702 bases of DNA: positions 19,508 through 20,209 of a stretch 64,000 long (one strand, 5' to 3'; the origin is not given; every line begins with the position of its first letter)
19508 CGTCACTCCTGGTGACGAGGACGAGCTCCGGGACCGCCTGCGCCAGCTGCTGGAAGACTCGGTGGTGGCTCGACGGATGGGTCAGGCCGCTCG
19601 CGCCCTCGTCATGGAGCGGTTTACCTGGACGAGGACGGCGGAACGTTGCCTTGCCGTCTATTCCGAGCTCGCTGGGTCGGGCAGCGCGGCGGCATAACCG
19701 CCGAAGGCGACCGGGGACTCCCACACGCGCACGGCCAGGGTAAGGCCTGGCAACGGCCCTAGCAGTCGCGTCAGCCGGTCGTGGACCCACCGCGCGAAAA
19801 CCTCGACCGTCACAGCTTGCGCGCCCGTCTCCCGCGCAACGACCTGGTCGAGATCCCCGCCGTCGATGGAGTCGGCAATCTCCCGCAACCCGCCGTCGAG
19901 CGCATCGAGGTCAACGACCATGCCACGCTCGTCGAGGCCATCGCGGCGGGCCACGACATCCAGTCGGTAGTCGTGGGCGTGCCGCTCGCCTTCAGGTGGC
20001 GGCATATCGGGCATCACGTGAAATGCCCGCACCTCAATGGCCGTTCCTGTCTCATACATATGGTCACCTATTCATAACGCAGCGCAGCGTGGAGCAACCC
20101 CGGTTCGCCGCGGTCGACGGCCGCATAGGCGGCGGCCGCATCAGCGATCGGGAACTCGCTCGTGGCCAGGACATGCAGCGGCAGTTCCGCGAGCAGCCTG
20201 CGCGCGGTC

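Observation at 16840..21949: Compact six-gene cluster inside the Pup-proteasome locus: candidate uncharacterised pterin/GTP-derived glycoside pathway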

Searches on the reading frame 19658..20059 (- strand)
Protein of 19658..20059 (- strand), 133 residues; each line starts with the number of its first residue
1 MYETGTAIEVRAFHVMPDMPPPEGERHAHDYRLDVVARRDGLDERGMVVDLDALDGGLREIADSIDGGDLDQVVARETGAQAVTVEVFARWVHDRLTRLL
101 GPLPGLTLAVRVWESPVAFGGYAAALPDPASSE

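Call 4: search_protein_families(library=pfam, proteins=[window:19658-20059:-], max_evalue=0.01)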
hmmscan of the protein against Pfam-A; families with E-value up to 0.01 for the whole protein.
window:19658-20059:- (133 aa): 1 family
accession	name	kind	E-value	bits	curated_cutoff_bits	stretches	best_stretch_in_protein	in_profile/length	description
PF01242.24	PTPS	-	1.2e-15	58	22.4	1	11-120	9-116/121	6-pyruvoyl tetrahydropterin synthase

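Call 5: search_protein_families(library=ncbifam, proteins=[window:19658-20059:-], max_evalue=0.01)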
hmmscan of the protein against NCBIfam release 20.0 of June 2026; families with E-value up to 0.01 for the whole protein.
window:19658-20059:- (133 aa): 2 families
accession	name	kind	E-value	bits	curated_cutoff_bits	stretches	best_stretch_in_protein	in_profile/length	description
TIGR03367.1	queuosine_QueD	equivalog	6.3e-09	36.1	89.25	1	8-97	6-91/92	6-carboxytetrahydropterin synthase QueD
TIGR00039.1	6PTHBS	subfamily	1.5e-05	25.3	125.5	1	12-102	12-100/124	6-pyruvoyl tetrahydropterin synthase/6-carboxytetrahydropterin synthase family protein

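Call 8: find_related_loci(query=window:19658-20059:-, collection=genome_contigs, flank=10000)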
Query window:19658-20059:- (133 aa) in genome_contigs; peptide patterns used: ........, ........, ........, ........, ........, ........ (x = any residue, [..] = any of these).
599 stretches matched a pattern (row limit reached: there are more); 63 encode a relative of the query (tblastn E <= 1e-3); 62 distinct loci.
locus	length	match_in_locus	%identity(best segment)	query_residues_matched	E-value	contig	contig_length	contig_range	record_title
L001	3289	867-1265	92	1-133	6e-69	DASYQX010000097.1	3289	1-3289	MAG TPA_asm: Gemmatimonadales bacterium isolate SMAG_U4496 k141_2573935, whole genome shotgun sequence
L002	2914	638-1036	92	1-133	3e-69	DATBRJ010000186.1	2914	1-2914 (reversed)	MAG TPA_asm: Actinomycetes bacterium isolate SMAG_U4126 k141_2627569, whole genome shotgun sequence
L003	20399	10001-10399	78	1-133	4e-64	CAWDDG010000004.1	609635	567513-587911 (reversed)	MAG: uncultured Actinomycetota bacterium isolate MFD04850.bin.1.275 genome assembly, contig: contig_37051, whole genome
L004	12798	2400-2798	76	1-133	3e-62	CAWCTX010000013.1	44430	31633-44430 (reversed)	MAG: uncultured Actinomycetota bacterium isolate MFD05454.bin.1.262 genome assembly, contig: contig_41365, whole genome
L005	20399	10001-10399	74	1-133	8e-62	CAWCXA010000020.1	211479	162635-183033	MAG: uncultured Actinomycetota bacterium isolate MFD06742.bin.1.53 genome assembly, contig: contig_93882, whole genome s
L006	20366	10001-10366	75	1-126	2e-58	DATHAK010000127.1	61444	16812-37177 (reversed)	MAG TPA_asm: Blastococcus sp. isolate SMAG_U10688 k141_1525145, whole genome shotgun sequence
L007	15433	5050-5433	73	1-130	2e-58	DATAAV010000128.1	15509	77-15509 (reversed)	MAG TPA_asm: Geodermatophilus sp. isolate SMAG_U6681 k141_1204292, whole genome shotgun sequence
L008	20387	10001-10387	73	1-133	3e-56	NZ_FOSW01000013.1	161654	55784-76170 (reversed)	Geodermatophilus ruber strain DSM 45317, whole genome shotgun sequence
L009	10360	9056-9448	70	1-133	5e-56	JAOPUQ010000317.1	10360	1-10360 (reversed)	MAG: Modestobacter sp. isolate RYN_126 scaffold_1702409, whole genome shotgun sequence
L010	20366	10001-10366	71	1-126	3e-55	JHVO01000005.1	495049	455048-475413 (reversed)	Geodermatophilaceae bacterium URHB0062 N552DRAFT_scaffold00003.3_C, whole genome shotgun sequence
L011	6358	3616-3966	78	1-117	1e-54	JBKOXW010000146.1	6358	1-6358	MAG: Actinomycetota bacterium isolate GB_HAYS_MAG_00077 GB_HAYS_000000182603, whole genome shotgun sequence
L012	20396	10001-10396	68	1-132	6e-54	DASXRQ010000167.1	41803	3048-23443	MAG TPA_asm: Micromonosporaceae bacterium isolate SMAG_U4644 k141_599921, whole genome shotgun sequence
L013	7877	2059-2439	65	1-127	1e-52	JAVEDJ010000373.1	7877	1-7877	MAG: Actinomycetota bacterium isolate BP_174 scaffold_169458, whole genome shotgun sequence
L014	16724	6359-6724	70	1-122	4e-51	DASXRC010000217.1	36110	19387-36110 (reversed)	MAG TPA_asm: Micromonosporaceae bacterium isolate SMAG_U4629 k141_1761635, whole genome shotgun sequence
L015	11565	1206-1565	66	1-122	4e-50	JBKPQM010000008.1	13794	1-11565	MAG: Actinomycetota bacterium isolate GS_EKS_MAG_00076 GS_EKS_000000492822, whole genome shotgun sequence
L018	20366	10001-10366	71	1-126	2e-46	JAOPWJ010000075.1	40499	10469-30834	MAG: Blastococcus sp. isolate RYN_171 scaffold_25352, whole genome shotgun sequence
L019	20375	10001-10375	60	1-126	2e-46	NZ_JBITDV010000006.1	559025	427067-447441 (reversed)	Cryptosporangium sp. NPDC051539 NPDC051539_128_F4.ctg-0006, whole genome shotgun sequence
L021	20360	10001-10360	57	3-124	6e-41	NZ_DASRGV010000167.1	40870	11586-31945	MAG: Actinocrinis sp. isolate SMAG_U10067 k141_1220208, whole genome shotgun sequence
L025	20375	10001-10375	58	1-126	3e-41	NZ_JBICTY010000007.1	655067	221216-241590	Cryptosporangium sp. NPDC048952 NPDC048952_123_E1.ctg-0007, whole genome shotgun sequence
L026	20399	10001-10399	56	1-133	6e-41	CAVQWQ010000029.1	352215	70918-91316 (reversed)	MAG: uncultured Actinomycetes bacterium isolate MFD01872.bin.2.262 genome assembly, contig: contig_51141, whole genome s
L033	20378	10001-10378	55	3-130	7e-40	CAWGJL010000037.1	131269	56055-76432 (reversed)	MAG: uncultured Actinomycetes bacterium isolate MFD09603.bin.2.282 genome assembly, contig: contig_52922, whole genome s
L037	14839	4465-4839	57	1-126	2e-39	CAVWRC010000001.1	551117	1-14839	MAG: uncultured Solirubrobacterales bacterium isolate MFD04570.bin.1.19 genome assembly, contig: contig_103100, whole ge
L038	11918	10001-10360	55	3-124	2e-39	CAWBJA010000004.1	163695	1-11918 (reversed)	MAG: uncultured Actinomycetota bacterium isolate MFD05513.bin.2.21 genome assembly, contig: contig_15721, whole genome s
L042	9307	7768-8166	91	1-133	1e-67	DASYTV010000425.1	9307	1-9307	MAG TPA_asm: Actinomycetes bacterium isolate SMAG_U4576 k141_265559, whole genome shotgun sequence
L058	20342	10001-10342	55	12-126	1e-31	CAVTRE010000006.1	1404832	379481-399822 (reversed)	MAG: uncultured Solirubrobacterales bacterium isolate MFD09603.bin.1.396 genome assembly, contig: contig_252, whole geno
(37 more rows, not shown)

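Call 13: search_protein_families(library=pfam, proteins=[L042:5338-6705:-, L003:7586-8938:-], max_evalue=0.1)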
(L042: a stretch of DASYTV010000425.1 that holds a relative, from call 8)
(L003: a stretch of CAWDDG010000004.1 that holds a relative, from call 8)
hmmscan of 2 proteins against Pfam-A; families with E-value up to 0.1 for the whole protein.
L042:5338-6705:- (455 aa): 2 families
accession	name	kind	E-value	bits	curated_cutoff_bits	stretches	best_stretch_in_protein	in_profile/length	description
PF00925.25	GTP_cyclohydro2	-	1.4e-57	194.3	23.3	1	19-178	5-162/165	GTP cyclohydrolase II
PF01872.23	RibD_C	-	1.1e-48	166.1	24.1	1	235-419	1-179/197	RibD C-terminal domain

L003:7586-8938:- (450 aa): 2 families
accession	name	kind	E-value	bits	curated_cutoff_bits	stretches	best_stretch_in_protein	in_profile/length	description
PF00925.25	GTP_cyclohydro2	-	4.4e-55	186.2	23.3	1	20-179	5-162/165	GTP cyclohydrolase II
PF01872.23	RibD_C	-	2.5e-50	171.5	24.1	1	236-440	1-195/197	RibD C-terminal domain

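Call 25: find_homologous_proteins(query=window:19658-20059:-, max_evalue=0.00001)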
Query window:19658-20059:- (133 aa): 1548 proteins with E <= 0.00001 among 1634 candidates; the best 120 are listed.
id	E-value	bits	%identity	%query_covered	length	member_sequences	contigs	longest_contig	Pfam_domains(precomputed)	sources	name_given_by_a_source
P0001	6.5e-79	281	96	100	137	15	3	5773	PF01242.25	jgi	jgi:6-pyruvoyl-tetrahydropterin synthase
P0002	3.8e-74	265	91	100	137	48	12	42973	PF01242.25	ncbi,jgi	jgi:6-pyruvoyltetrahydropterin/6-carboxytetrahydropterin synthase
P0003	1.1e-70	254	89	100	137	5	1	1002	PF01242.25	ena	-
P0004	1.6e-70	253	86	100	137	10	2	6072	PF01242.25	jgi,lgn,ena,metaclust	jgi:6-pyruvoyltetrahydropterin/6-carboxytetrahydropterin synthase|metaclust:\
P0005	3.8e-70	252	86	100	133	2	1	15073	PF01242.25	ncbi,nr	ncbi:MAG TPA: 6-carboxytetrahydropterin synthase [Actinomycetes bacterium]|nr:6-carboxytetrahydropte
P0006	1.8e-69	250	86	100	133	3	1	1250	PF01242.25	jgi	jgi:6-pyruvoyl-tetrahydropterin synthase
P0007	2.3e-69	250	86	100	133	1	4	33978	PF01242.25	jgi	jgi:6-pyruvoyl-tetrahydropterin synthase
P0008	2.1e-68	247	86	92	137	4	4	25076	PF01242.25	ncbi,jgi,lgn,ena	jgi:6-pyruvoyltetrahydropterin/6-carboxytetrahydropterin synthase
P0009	2.9e-68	246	86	92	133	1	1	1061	PF01242.25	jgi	jgi:6-pyruvoyl-tetrahydropterin synthase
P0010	1.9e-67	243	84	100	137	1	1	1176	PF01242.25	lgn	-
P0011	2.4e-66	240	87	95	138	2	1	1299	PF01242.25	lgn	-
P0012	1.2e-65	238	80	100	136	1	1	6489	PF01242.25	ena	-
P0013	9.0e-65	235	81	100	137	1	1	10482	PF01242.25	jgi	jgi:6-pyruvoyltetrahydropterin/6-carboxytetrahydropterin synthase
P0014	8.5e-64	232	82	98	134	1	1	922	PF01242.25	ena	-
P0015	3.1e-62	227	81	99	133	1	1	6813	PF01242.25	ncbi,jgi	jgi:6-pyruvoyltetrahydropterin/6-carboxytetrahydropterin synthase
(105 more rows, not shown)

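Call 26: search_solved_structures(query=window:19658-20059:-, max_evalue=1, show_alignments=3)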
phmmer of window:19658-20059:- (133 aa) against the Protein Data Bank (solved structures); distinct sequences matched with E-value up to 1: 10.
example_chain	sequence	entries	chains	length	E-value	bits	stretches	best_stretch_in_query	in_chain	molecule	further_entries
3d7j_A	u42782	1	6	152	0.043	17.3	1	18-125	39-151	Uncharacterized protein SCO6650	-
4ntk_A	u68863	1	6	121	0.07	16.6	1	11-102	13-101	6-carboxy-5,6,7,8-tetrahydropterin synthase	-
3qna_A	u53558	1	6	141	0.11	16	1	11-102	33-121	6-carboxy-5,6,7,8-tetrahydropterin synthase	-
4ntm_A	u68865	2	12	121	0.12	15.8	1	11-102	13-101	6-carboxy-5,6,7,8-tetrahydropterin synthase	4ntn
7v0f_A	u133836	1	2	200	0.17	15.3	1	26-67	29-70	6-carboxy-5,6,7,8-tetrahydropterin synthase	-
3qn0_A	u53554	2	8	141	0.18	15.3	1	11-102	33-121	6-carboxy-5,6,7,8-tetrahydropterin synthase | 6-pyruvoyl tetrahydrobiopterin synthase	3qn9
3hci_A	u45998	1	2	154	0.42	14.1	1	12-29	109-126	Peptide methionine sulfoxide reductase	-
3hcj_A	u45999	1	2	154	0.55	13.7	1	12-29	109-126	Peptide methionine sulfoxide reductase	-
2g64_A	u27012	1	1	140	0.56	13.7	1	26-116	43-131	Putative 6-pyruvoyl tetrahydrobiopterin synthase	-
4i3m_A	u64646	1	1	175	0.64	13.5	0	18-77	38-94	Aerotaxis transducer Aer2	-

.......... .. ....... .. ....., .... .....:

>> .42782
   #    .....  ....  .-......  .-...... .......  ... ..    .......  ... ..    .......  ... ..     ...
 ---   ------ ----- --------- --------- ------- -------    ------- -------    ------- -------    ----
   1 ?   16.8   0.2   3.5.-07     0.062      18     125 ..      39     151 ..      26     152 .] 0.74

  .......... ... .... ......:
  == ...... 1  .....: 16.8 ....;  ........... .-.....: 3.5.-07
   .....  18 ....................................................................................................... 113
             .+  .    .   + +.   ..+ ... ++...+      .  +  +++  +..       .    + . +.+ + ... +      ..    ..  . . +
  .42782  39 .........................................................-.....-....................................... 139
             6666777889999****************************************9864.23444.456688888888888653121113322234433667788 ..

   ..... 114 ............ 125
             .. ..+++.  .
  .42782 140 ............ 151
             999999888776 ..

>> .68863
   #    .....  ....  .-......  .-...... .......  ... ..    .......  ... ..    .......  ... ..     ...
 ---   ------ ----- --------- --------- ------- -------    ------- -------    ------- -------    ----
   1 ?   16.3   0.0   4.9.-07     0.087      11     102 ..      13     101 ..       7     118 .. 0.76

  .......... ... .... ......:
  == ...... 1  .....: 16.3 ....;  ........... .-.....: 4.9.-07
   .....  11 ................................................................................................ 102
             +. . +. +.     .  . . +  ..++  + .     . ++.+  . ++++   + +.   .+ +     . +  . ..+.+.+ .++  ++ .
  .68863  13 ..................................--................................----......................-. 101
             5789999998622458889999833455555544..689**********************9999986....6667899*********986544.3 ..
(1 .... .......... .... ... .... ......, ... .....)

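Call 30: find_encoding_contigs(protein=P0002, flank=10000, max_places=5)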
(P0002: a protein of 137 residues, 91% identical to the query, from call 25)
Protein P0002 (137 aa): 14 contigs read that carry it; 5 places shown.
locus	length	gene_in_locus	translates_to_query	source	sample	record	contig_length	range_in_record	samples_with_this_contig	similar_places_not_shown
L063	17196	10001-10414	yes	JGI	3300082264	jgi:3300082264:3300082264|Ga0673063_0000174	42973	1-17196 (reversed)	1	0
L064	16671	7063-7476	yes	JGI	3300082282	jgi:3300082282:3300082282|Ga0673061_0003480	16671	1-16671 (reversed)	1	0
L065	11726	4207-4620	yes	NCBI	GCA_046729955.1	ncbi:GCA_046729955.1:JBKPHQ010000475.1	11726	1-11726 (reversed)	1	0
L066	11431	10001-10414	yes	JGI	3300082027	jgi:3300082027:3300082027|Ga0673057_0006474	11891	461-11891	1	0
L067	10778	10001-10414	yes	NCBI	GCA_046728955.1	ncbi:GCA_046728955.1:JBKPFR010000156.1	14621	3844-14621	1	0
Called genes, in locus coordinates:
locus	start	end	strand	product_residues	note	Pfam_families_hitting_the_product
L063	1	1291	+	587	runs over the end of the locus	PF05496:RuvB_N (faint), PF17758:Prot_ATP_ID_OB_N, PF16450:Prot_ATP_ID_OB_C, PF13191:AAA_16 (weak), PF00004:AAA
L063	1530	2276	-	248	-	-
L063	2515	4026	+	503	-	PF03136:Pup_ligase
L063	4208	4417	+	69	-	PF05639:Pup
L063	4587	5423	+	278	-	PF00227:Proteasome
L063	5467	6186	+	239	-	PF00227:Proteasome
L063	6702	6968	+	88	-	PF02604:PhdYeFM_antitox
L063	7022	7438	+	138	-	PF01850:PIN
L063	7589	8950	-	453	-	PF00925:GTP_cyclohydro2, PF01872:RibD_C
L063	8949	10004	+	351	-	PF00107:ADH_zinc_N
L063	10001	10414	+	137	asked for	PF01242:PTPS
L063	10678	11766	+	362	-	PF13579:Glyco_trans_4_4, PF13439:Glyco_transf_4, PF00534:Glycos_transf_1, PF13692:Glyco_trans_1_4, PF13524:Glyco_trans_1_2 (weak)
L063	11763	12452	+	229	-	PF00702:Hydrolase, PF13419:HAD_2, PF13242:Hydrolase_like (weak)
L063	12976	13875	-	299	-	PF00892:EamA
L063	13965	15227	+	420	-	PF00392:GntR, PF00155:Aminotran_1_2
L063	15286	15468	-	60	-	-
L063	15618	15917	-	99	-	-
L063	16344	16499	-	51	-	-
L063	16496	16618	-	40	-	-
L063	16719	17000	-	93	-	-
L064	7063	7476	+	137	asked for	PF01242:PTPS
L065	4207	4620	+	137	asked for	PF01242:PTPS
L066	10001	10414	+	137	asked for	PF01242:PTPS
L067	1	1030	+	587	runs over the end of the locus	PF05496:RuvB_N (faint), PF17758:Prot_ATP_ID_OB_N, PF16450:Prot_ATP_ID_OB_C, PF13191:AAA_16 (weak), PF00004:AAA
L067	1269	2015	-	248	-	-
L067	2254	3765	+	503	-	PF03136:Pup_ligase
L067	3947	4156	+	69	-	PF05639:Pup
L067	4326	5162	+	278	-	PF00227:Proteasome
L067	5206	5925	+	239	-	PF00227:Proteasome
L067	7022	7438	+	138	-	PF01850:PIN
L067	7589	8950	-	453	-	PF00925:GTP_cyclohydro2, PF01872:RibD_C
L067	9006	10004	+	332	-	PF00107:ADH_zinc_N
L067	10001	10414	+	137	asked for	PF01242:PTPS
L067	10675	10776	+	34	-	?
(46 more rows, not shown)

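Call 36: search_protein_families(library=pfam, proteins=[L038:10480-11118:+, L037:6982-7647:+, L037:7628-8566:-, L018:2124-4517:-, L021:17666-18535:-, L019:13658-15091:+, L010:10258-11310:+, L058:13550-14023:-, L026:1869-3452:-, L025:11277-12269:-], max_evalue=0.001)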
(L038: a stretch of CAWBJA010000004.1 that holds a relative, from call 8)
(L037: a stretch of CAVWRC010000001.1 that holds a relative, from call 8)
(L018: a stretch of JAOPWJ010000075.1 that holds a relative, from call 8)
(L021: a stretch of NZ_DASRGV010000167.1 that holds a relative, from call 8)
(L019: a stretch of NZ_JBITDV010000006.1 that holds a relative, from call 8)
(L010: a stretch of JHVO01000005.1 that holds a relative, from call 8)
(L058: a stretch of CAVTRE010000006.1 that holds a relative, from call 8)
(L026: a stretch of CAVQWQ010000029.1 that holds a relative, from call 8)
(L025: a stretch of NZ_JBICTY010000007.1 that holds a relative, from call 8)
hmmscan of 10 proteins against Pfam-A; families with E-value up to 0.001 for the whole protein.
L038:10480-11118:+ (213 aa): 1 family
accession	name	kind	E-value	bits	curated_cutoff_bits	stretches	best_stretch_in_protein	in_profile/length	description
PF00300.27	His_Phos_1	-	2.3e-55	187.7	21.7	1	16-205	2-191/194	Histidine phosphatase superfamily (branch 1)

L037:6982-7647:+ (222 aa): 3 families
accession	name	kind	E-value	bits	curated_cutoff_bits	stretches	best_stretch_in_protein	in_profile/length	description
PF00702.32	Hydrolase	-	1.1e-12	49.2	26.4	1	4-178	3-191/191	haloacid dehalogenase-like hydrolase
PF13419.12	HAD_2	-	2.7e-10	41.1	23.8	1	5-183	1-177/178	Haloacid dehalogenase-like hydrolase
PF13242.12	Hydrolase_like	-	9.7e-06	25.9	22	1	158-196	21-60/75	HAD-hyrolase-like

L037:7628-8566:- (313 aa): 7 families
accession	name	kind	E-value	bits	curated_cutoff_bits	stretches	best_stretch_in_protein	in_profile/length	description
PF13649.12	Methyltransf_25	-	4.3e-20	72.6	27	1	96-195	1-97/97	Methyltransferase domain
PF08242.18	Methyltransf_12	-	2.4e-16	60.7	30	1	97-196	1-97/98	Methyltransferase domain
PF08241.18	Methyltransf_11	-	2.7e-15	57.2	21.2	1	97-198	1-94/95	Methyltransferase domain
PF13847.12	Methyltransf_31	-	1.9e-13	50.8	27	1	93-205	4-114/145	Methyltransferase domain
PF13489.12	Methyltransf_23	-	1.2e-09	38.6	27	1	83-232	13-124/164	Methyltransferase domain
PF02353.26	CMAS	-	0.00016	21.5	27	1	87-198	58-163/273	Mycolic acid cyclopropane synthetase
PF01209.24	Ubie_methyltran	-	0.00031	20.6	20.1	1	94-210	49-163/233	ubiE/COQ5 methyltransferase family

L018:2124-4517:- (798 aa): 1 family
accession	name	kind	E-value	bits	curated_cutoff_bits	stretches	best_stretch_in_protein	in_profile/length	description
PF01066.26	CDP-OH_P_transf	-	3.9e-11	44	22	1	62-207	4-147/152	CDP-alcohol phosphatidyltransferase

L021:17666-18535:- (290 aa): 0 families

L019:13658-15091:+ (478 aa): 1 family
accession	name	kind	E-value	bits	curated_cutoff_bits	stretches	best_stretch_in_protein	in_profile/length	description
PF03706.18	LPG_synthase_TM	-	1.6e-32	113.6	33.4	1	86-362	4-302/302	Lysylphosphatidylglycerol synthase TM region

L010:10258-11310:+ (351 aa): 1 family
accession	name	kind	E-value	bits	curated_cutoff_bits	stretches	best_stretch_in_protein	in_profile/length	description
PF05050.19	Methyltransf_21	-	3.3e-05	24.5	22.7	1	147-291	3-150/173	Methyltransferase FkbM domain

L058:13550-14023:- (158 aa): 0 families

L026:1869-3452:- (528 aa): 1 family
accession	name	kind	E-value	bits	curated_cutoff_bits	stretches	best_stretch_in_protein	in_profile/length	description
PF07690.21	MFS_1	-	1.4e-51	175.9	33.4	1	16-408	2-346/347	Major Facilitator Superfamily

L025:11277-12269:- (331 aa): 0 families
